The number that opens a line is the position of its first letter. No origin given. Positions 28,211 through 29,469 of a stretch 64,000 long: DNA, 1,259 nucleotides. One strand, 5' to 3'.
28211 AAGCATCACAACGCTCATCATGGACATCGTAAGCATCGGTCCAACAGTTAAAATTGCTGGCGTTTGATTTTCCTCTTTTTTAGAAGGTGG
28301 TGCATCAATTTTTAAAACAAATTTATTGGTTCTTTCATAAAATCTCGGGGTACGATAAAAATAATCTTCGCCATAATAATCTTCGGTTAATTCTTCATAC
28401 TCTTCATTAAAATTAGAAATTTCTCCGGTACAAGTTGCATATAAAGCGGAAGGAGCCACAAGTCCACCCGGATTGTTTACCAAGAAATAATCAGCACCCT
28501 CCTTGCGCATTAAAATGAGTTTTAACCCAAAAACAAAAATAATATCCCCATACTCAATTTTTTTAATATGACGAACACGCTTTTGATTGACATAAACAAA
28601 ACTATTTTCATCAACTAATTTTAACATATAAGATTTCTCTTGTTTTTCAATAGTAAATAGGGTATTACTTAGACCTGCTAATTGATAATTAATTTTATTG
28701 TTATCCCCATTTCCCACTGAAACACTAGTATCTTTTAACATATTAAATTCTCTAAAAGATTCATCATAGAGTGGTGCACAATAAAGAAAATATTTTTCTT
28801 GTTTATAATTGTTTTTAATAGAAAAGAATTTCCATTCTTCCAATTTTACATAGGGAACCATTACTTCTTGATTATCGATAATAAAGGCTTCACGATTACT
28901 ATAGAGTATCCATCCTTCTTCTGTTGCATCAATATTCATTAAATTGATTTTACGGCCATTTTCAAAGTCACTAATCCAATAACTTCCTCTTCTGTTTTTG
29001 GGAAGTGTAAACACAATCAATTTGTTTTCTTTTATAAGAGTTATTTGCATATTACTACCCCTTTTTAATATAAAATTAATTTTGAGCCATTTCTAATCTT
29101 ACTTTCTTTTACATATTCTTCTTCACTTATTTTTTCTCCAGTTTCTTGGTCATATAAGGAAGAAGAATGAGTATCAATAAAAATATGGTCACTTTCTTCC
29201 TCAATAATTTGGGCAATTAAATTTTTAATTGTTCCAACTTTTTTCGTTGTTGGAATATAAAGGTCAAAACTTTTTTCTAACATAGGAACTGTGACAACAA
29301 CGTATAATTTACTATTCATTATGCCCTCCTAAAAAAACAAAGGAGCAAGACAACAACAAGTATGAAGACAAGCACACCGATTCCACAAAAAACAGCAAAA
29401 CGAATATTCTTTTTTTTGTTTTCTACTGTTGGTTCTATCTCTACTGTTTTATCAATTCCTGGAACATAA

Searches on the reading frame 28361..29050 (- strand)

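Call 84: search_protein_families(library=pfam, proteins=[window:28361-29050:-], max_evalue=1)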
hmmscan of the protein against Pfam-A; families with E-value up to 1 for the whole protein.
window:28361-29050:- (230 aa): 3 families
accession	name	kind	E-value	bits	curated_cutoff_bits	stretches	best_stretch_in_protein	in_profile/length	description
PF17838.7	PH_16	-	0.042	14.2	22.8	1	98-158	11-71/128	PH domain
PF16697.10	Yop-YscD_cpl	-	0.057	14.1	33.2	1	105-178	14-88/94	Inner membrane component of T3SS, cytoplasmic domain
PF00498.31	FHA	-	0.06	14.2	20.7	1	111-171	2-64/67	FHA domain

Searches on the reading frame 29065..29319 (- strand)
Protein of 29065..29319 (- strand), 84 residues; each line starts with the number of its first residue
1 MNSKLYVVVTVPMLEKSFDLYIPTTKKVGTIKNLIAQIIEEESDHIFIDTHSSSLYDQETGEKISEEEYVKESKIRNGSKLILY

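Call 4: search_protein_families(library=pfam, proteins=[window:29065-29319:-], max_evalue=0.1)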
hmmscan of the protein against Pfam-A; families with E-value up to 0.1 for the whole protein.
window:29065-29319:- (84 aa): 1 family
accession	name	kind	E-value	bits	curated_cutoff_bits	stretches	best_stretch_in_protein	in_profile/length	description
PF08817.16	YukD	-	4.7e-05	24.5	27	1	6-83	1-76/76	WXG100 protein secretion system (Wss), protein YukD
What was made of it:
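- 29065..29319 (-): YukD/EsaB-like ubiquitin-fold protein. Pfam YukD gives E 4.7e-5 and 24.5 bits, just below the cut-off of 27 (call 4).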

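Call 6: search_protein_families(library=ncbifam, proteins=[window:29065-29319:-], max_evalue=0.01)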
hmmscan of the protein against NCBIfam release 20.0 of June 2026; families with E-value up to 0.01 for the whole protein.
window:29065-29319:- (84 aa): 0 families
